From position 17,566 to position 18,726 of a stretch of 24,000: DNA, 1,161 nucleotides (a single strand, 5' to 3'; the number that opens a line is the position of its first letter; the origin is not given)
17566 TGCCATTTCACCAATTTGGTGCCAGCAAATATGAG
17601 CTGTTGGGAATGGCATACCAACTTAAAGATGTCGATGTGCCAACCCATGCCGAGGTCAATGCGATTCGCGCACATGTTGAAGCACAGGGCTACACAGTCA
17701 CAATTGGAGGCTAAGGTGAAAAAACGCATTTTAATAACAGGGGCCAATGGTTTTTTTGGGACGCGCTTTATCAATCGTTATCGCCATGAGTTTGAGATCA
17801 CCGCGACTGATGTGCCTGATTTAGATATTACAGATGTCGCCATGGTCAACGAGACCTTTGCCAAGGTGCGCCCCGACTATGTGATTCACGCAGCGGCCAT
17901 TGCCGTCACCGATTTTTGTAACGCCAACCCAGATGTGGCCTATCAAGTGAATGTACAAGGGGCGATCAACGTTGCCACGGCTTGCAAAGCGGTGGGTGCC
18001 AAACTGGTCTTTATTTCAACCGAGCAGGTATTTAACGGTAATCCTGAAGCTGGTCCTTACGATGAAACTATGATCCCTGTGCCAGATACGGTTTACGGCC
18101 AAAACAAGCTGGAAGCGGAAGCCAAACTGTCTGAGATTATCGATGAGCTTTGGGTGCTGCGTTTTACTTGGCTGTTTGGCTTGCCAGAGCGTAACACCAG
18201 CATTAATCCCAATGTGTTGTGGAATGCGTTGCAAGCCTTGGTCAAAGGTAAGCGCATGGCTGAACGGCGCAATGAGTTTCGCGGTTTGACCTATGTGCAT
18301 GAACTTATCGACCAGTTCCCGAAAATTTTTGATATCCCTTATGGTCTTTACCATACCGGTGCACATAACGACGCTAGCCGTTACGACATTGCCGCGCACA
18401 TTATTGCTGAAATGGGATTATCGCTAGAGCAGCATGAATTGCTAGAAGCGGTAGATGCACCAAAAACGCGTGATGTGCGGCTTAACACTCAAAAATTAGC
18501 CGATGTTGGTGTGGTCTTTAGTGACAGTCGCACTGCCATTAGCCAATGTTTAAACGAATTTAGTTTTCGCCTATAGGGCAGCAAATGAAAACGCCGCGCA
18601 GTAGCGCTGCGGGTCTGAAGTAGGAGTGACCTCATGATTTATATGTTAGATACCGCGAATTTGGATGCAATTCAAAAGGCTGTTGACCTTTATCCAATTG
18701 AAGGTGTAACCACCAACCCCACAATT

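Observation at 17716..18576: RmlD-like reductase translationally coupled to the GRE activase, with no rhamnose-biosynthesis context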

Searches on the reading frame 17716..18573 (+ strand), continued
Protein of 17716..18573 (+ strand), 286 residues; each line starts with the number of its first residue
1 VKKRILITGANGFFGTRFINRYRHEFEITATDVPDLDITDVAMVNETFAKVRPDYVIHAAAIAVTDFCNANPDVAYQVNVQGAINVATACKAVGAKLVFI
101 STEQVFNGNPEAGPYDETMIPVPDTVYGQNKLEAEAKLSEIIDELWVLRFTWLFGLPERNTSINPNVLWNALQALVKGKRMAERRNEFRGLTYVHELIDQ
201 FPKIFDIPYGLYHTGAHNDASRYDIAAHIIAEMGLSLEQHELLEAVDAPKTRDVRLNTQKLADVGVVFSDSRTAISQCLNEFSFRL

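Call 76: find_encoding_contigs(protein=P0408, flank=9000, max_places=1)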
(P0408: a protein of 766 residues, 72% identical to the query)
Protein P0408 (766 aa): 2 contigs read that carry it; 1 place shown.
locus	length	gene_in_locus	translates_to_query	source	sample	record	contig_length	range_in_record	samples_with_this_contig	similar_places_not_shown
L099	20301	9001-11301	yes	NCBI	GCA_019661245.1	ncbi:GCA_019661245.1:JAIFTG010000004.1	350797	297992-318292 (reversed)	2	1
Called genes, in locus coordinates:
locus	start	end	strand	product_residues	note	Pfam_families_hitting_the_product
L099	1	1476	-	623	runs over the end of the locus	-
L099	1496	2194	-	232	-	-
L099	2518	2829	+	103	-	PF12643:MazG-like (weak)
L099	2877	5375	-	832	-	PF09565:RE_NgoFVII (weak), PF13091:PLDc_2, PF00270:DEAD (weak), PF04851:ResIII, PF18766:SWI2_SNF2 (weak), PF00271:Helicase_C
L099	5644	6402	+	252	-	PF04754:Transposase_31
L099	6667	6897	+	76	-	PF14261:DUF4351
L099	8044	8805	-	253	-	PF08220:HTH_DeoR, PF08279:HTH_11, PF00455:DeoRC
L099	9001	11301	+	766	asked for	PF02901:PFL-like, PF01228:Gly_radical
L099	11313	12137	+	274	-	PF13353:Fer4_12, PF04055:Radical_SAM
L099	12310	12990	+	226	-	PF00923:TAL_FSA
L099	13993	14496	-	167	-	PF00881:Nitroreductase, PF14512:TM1586_NiRdase (weak), PF00881:Nitroreductase, PF14512:TM1586_NiRdase (weak)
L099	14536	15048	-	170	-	PF01613:Flavin_Reduct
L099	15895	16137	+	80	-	PF14261:DUF4351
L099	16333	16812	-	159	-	PF09565:RE_NgoFVII (weak), PF13091:PLDc_2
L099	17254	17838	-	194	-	PF14512:TM1586_NiRdase (faint), PF00881:Nitroreductase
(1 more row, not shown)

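Call 77: find_encoding_contigs(protein=P0503, flank=9000, max_places=1)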
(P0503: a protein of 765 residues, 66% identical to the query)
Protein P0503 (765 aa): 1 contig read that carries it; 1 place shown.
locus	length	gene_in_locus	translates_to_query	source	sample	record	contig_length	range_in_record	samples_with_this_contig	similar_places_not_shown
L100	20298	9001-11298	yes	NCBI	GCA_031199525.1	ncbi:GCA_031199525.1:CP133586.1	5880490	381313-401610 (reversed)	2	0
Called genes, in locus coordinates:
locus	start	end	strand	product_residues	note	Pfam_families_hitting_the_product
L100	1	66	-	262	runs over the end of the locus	PF00300:His_Phos_1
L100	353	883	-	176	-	PF09335:VTT_dom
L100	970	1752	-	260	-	PF13350:Y_phosphatase3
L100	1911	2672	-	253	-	PF01048:PNP_UDP_1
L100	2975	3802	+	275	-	PF07224:Chlorophyllase (weak), PF01738:DLH, PF12146:Hydrolase_4 (faint), PF00326:Peptidase_S9 (faint), PF00561:Abhydrolase_1 (faint), PF08840:BAAT_C (faint)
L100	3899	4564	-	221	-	PF00923:TAL_FSA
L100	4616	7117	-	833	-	PF00381:PTS-HPr, PF05524:PEP-utilisers_N, PF00391:PEP-utilizers, PF02896:PEP-utilizers_C, PF00359:PTS_EIIA_2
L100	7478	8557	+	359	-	PF02378:PTS_EIIC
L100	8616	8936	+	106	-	PF25554:PTS_EIIB_BC_N (weak), PF02302:PTS_IIB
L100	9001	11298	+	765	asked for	PF02901:PFL-like, PF01228:Gly_radical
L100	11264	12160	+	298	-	PF04055:Radical_SAM, PF13353:Fer4_12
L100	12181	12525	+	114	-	PF02302:PTS_IIB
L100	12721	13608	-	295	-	PF12833:HTH_18, PF00165:HTH_AraC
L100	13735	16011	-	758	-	PF08267:Meth_synt_1, PF01717:Meth_synt_2, PF08267:Meth_synt_1 (weak)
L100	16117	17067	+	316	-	PF00126:HTH_1, PF03466:LysR_substrate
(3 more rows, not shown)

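Call 78: find_encoding_contigs(protein=P0475, flank=9000, max_places=1)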
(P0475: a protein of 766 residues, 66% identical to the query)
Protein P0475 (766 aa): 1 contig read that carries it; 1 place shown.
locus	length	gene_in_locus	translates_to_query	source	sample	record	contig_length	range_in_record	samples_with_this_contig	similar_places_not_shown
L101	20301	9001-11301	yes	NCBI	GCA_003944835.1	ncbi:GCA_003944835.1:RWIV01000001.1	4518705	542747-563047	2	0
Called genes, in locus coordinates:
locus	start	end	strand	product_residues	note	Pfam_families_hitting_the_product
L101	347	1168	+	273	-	PF00497:SBP_bac_3, PF10613:Lig_chan-Glu_bd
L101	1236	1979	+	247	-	PF00528:BPD_transp_1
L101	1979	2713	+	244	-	PF02463:SMC_N (weak), PF00005:ABC_tran, PF09818:ABC_ATPase (faint), PF13304:AAA_21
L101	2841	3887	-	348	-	PF01408:GFO_IDH_MocA, PF22685:Gal80p_C-like (faint), PF02894:GFO_IDH_MocA_C, PF22725:GFO_IDH_MocA_C3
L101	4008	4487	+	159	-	PF03928:HbpS-like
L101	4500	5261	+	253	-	PF08220:HTH_DeoR, PF00455:DeoRC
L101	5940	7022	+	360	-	PF02378:PTS_EIIC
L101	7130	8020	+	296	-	PF01370:Epimerase, PF04321:RmlD_sub_bind, PF07993:NAD_binding_4 (weak), PF16363:GDP_Man_Dehyd, PF01073:3Beta_HSD (weak), PF02719:Polysacc_synt_2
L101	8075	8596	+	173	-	PF00359:PTS_EIIA_2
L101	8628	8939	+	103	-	PF02302:PTS_IIB, PF25554:PTS_EIIB_BC_N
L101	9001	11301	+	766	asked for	PF02901:PFL-like, PF01228:Gly_radical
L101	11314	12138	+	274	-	PF13353:Fer4_12, PF04055:Radical_SAM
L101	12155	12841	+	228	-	PF00923:TAL_FSA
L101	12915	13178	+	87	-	PF00381:PTS-HPr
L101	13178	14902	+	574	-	PF05524:PEP-utilisers_N, PF00391:PEP-utilizers, PF02896:PEP-utilizers_C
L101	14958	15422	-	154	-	-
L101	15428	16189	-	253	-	-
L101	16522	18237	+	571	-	PF11563:Protoglobin (weak), PF00015:MCPsignal, PF13682:CZB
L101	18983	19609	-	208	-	PF02525:Flavodoxin_2, PF03358:FMN_red (weak)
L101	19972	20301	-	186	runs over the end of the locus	PF00890:FAD_binding_2 (weak), PF01266:DAO (faint), PF03486:HI0933_like (faint), PF07992:Pyr_redox_2, PF12831:FAD_oxidored (weak), PF13738:Pyr_redox_3 (faint)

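Call 79: find_encoding_contigs(protein=P0396, flank=9000, max_places=1)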
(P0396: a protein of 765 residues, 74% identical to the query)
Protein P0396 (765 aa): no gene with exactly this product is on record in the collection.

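Call 80: find_encoding_contigs(protein=P0418, flank=9000, max_places=1)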
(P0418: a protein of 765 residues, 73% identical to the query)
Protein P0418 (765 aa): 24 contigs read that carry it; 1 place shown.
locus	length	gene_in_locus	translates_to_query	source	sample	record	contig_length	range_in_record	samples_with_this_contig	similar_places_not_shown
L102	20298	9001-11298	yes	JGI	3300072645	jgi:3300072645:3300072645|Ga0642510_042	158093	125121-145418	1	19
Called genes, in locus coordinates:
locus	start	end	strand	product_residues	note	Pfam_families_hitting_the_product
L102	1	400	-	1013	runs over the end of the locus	PF08471:Ribonuc_red_2_N, PF02867:Ribonuc_red_lgC, PF12637:TSCPD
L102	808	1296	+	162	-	PF00359:PTS_EIIA_2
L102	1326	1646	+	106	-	PF02302:PTS_IIB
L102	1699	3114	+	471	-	PF03611:EIIC-GAT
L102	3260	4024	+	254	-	PF08220:HTH_DeoR, PF08279:HTH_11 (weak), PF00455:DeoRC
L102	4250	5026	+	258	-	PF08220:HTH_DeoR, PF08279:HTH_11 (weak), PF00455:DeoRC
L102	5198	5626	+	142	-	PF02502:LacAB_rpiB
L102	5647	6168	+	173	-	PF02502:LacAB_rpiB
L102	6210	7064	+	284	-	PF01116:F_bP_aldolase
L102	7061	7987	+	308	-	PF00294:PfkB, PF01256:Carb_kinase (weak), PF08543:Phos_pyr_kin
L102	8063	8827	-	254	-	PF08220:HTH_DeoR, PF08279:HTH_11 (faint), PF00455:DeoRC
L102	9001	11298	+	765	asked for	PF02901:PFL-like, PF01228:Gly_radical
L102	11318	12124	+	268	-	PF13353:Fer4_12, PF04055:Radical_SAM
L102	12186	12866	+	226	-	PF00923:TAL_FSA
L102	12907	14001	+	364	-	PF01408:GFO_IDH_MocA, PF22725:GFO_IDH_MocA_C3, PF02894:GFO_IDH_MocA_C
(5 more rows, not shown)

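Call 81: find_encoding_contigs(protein=P0430, flank=9000, max_places=1)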
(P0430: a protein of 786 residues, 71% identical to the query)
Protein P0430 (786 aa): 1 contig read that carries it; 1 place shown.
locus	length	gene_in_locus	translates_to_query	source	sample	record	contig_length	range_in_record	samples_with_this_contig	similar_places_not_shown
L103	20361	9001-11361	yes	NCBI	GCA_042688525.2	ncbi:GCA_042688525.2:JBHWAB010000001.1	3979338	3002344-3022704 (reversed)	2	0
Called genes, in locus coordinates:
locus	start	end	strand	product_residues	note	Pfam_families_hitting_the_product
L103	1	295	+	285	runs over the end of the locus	PF01116:F_bP_aldolase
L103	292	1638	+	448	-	PF24856:AraA_central (weak), PF02952:Fucose_iso_C (faint)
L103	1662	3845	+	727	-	PF02449:Glyco_hydro_42, PF08532:Glyco_hydro_42M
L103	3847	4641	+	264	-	PF00702:Hydrolase, PF09419:PGP_phosphatase (faint), PF13344:Hydrolase_6, PF13419:HAD_2 (weak), PF13242:Hydrolase_like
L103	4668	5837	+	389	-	PF00465:Fe-ADH, PF13685:Fe-ADH_2, PF25137:ADH_Fe_C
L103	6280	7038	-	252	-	PF08220:HTH_DeoR, PF08279:HTH_11 (weak), PF00455:DeoRC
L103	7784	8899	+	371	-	PF12323:HTH_OrfB_IS605, PF01385:OrfB_IS605, PF07282:Cas12f1-like_TNB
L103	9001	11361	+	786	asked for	PF02901:PFL-like, PF01228:Gly_radical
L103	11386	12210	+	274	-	PF13353:Fer4_12, PF04055:Radical_SAM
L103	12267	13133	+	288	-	PF01073:3Beta_HSD, PF01370:Epimerase, PF02719:Polysacc_synt_2, PF04321:RmlD_sub_bind, PF16363:GDP_Man_Dehyd, PF07993:NAD_binding_4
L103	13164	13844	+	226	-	PF00923:TAL_FSA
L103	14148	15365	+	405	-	PF07992:Pyr_redox_2 (faint), PF01946:Thi4 (faint), PF01266:DAO, PF13738:Pyr_redox_3 (faint)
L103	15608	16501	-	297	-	PF00165:HTH_AraC (weak), PF12833:HTH_18, PF00165:HTH_AraC (weak), PF06445:GyrI-like, PF14526:Cass2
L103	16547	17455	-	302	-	PF00561:Abhydrolase_1, PF12146:Hydrolase_4, PF12697:Abhydrolase_6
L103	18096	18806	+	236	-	PF00392:GntR, PF13730:HTH_36 (faint), PF07702:UTRA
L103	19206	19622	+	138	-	-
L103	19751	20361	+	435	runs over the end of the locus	PF00324:AA_permease, PF13520:AA_permease_2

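Call 82: find_encoding_contigs(protein=P0477, flank=9000, max_places=1)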
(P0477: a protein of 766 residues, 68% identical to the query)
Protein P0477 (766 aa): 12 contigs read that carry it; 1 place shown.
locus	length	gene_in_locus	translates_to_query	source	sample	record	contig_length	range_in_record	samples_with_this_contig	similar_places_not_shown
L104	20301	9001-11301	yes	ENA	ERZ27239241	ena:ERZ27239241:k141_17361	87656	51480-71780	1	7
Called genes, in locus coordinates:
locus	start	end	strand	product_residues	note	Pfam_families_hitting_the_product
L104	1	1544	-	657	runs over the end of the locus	PF01926:MMR_HSR1, PF02421:FeoB_N, PF09439:SRPRB (faint), PF07670:Gate, PF07664:FeoB_C, PF07670:Gate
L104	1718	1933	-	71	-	PF04023:FeoA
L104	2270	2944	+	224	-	PF00027:cNMP_binding, PF13545:HTH_Crp_2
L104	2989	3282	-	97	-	PF10087:DUF2325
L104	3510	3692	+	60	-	PF08141:SspH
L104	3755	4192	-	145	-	PF12675:DUF3795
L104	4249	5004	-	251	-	PF04542:Sigma70_r2, PF08281:Sigma70_r4_2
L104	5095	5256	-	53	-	-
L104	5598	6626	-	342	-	PF01408:GFO_IDH_MocA, PF02894:GFO_IDH_MocA_C, PF22725:GFO_IDH_MocA_C3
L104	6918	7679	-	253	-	PF08220:HTH_DeoR, PF00455:DeoRC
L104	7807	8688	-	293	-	PF00702:Hydrolase (faint), PF08282:Hydrolase_3, PF05116:S6PP (weak)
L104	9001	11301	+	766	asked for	PF02901:PFL-like, PF01228:Gly_radical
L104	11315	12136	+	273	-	PF13353:Fer4_12, PF04055:Radical_SAM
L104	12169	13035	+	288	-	PF01073:3Beta_HSD (weak), PF01370:Epimerase, PF04321:RmlD_sub_bind, PF02719:Polysacc_synt_2, PF16363:GDP_Man_Dehyd, PF07993:NAD_binding_4 (weak)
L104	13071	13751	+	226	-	PF00923:TAL_FSA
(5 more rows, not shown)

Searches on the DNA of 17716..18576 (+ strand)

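Call 60: search_dna_similar(query=window:17716-18576:+, collection=ecoli_genomes, mode=distant, max_rows=10)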
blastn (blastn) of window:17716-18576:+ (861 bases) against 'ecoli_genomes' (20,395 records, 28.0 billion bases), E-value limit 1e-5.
No match.
